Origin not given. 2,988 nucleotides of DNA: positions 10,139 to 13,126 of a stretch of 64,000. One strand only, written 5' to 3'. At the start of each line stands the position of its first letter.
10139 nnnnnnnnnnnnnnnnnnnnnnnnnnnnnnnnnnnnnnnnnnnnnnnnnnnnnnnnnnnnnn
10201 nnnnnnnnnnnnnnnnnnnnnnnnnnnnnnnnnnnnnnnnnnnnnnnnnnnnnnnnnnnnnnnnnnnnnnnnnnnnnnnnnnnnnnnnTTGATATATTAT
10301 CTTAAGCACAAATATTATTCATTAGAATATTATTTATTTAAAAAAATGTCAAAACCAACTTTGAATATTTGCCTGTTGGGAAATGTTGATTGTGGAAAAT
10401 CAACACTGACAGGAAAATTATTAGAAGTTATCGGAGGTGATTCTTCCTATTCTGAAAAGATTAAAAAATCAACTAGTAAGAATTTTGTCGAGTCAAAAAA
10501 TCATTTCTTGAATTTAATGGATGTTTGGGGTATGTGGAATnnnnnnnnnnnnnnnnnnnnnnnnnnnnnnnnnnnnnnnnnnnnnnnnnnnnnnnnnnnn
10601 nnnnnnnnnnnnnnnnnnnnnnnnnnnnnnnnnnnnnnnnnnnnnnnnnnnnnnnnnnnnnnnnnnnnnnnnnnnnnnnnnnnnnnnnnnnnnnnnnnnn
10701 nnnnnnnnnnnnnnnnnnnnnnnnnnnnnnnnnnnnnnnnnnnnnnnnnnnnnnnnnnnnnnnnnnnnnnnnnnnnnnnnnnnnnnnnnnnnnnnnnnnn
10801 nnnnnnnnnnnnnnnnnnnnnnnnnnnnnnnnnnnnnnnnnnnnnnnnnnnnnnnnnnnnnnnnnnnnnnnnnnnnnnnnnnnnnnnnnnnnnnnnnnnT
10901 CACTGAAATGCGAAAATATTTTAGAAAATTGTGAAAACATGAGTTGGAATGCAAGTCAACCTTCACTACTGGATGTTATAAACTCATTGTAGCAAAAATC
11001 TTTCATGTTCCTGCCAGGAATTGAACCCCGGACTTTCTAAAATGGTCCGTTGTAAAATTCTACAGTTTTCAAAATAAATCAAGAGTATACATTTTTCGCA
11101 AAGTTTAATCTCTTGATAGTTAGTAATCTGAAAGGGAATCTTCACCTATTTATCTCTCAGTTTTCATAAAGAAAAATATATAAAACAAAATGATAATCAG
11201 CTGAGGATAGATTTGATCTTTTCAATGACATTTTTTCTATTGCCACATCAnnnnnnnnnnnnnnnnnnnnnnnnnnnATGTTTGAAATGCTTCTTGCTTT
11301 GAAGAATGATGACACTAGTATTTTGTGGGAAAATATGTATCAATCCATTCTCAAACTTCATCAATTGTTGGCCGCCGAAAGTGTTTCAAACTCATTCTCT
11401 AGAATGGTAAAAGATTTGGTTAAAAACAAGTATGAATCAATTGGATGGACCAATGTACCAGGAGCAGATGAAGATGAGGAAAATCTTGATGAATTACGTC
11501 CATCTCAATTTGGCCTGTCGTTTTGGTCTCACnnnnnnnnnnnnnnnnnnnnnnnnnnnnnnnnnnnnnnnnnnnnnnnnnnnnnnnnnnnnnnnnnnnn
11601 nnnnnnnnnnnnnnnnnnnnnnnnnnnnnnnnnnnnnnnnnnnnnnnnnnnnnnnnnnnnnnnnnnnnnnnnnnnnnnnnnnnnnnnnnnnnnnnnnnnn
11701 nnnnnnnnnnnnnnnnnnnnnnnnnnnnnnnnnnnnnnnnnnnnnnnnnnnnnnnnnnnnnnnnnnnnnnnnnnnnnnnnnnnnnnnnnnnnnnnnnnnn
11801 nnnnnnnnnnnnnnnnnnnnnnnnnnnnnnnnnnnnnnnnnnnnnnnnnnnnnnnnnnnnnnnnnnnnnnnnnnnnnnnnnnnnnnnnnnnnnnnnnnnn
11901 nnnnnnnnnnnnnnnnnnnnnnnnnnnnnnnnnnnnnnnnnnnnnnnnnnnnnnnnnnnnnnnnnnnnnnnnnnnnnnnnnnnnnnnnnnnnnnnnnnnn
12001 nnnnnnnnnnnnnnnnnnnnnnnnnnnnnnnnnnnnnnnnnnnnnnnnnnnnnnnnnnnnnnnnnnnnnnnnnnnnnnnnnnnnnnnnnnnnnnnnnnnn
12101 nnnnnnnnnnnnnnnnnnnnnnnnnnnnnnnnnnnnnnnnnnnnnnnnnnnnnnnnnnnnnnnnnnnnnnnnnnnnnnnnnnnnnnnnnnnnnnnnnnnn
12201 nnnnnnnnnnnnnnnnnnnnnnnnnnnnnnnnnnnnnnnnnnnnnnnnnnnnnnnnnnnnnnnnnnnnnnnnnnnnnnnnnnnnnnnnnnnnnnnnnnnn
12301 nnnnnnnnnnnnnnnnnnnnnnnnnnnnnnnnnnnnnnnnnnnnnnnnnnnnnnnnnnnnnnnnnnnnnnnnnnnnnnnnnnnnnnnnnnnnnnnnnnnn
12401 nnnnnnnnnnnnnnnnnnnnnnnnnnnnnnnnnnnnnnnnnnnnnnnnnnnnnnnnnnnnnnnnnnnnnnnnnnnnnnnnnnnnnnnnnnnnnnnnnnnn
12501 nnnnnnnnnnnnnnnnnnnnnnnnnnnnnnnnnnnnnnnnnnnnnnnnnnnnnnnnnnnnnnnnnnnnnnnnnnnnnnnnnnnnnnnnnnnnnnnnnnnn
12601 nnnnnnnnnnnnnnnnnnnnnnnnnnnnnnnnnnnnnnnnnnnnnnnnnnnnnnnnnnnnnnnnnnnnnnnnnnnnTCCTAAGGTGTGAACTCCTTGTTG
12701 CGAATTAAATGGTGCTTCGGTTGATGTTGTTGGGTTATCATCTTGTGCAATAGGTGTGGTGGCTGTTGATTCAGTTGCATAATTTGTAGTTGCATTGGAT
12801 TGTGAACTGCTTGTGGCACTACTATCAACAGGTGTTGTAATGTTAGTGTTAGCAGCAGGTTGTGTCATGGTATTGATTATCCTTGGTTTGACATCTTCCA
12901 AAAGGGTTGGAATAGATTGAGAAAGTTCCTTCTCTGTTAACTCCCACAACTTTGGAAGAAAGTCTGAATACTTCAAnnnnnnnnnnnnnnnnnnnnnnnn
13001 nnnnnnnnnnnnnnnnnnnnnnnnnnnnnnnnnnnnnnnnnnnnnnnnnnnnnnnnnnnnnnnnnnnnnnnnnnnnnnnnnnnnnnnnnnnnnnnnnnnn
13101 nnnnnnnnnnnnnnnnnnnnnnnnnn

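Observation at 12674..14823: GBF1-type ARF-GEF represented only by its C-terminal HDS region, in multiple frames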

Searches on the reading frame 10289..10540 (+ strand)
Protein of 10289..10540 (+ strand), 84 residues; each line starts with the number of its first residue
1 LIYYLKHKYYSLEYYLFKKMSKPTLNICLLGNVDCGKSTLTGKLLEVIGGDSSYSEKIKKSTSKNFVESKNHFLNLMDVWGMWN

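Call 28: search_protein_families(library=pfam, proteins=[window:10289-10540:+], max_evalue=0.01)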
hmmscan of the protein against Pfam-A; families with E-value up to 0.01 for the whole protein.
window:10289-10540:+ (84 aa): 2 families
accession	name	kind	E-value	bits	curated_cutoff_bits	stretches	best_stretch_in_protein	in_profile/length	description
PF00009.33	GTP_EFTU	-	8.6e-07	29.2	26.5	1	22-61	1-40/188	Elongation factor Tu GTP binding domain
PF00503.26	G-alpha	-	0.00017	21.3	48.8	1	19-78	17-77/333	G-protein alpha subunit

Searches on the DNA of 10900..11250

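Call 58: search_rna_families(source=window, start=10900, end=11250, threshold=evalue, max_evalue=1, show_alignments=1)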
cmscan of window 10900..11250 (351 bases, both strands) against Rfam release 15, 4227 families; matches with E-value up to 1: 0.
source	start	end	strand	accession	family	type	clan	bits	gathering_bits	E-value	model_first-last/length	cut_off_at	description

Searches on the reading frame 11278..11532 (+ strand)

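Call 28: search_protein_families(library=pfam, proteins=[window:11278-11532:+], max_evalue=0.01)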
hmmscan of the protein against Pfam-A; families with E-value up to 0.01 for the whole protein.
window:11278-11532:+ (85 aa): 1 family
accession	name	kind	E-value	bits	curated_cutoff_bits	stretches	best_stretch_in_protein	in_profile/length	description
PF11838.14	ERAP1_C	-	1e-06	28.9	38.2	1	2-70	60-129/318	ERAP1-like C-terminal domain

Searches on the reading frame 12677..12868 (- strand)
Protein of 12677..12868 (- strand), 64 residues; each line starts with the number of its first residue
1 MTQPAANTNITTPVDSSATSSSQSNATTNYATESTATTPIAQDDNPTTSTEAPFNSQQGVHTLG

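Call 70: find_encoding_contigs(protein=window:12677-12868:-, flank=10000, max_places=10)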
Protein window:12677-12868:- (64 aa): 1 contig read that carries it; 1 place shown.
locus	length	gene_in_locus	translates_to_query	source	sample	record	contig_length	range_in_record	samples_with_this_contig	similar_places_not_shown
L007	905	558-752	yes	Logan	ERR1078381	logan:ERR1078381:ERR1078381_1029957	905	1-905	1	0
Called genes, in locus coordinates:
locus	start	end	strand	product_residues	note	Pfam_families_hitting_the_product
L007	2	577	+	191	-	?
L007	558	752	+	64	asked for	-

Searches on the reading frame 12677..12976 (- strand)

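Call 7: search_protein_families(library=pfam, proteins=[window:12677-12976:-], max_evalue=1)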
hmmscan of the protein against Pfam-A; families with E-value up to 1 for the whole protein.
window:12677-12976:- (100 aa): 1 family
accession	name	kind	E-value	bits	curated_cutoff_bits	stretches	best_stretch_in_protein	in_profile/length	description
PF01456.22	Mucin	-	0.55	10.7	34.7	1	36-91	50-104/143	Mucin-like glycoprotein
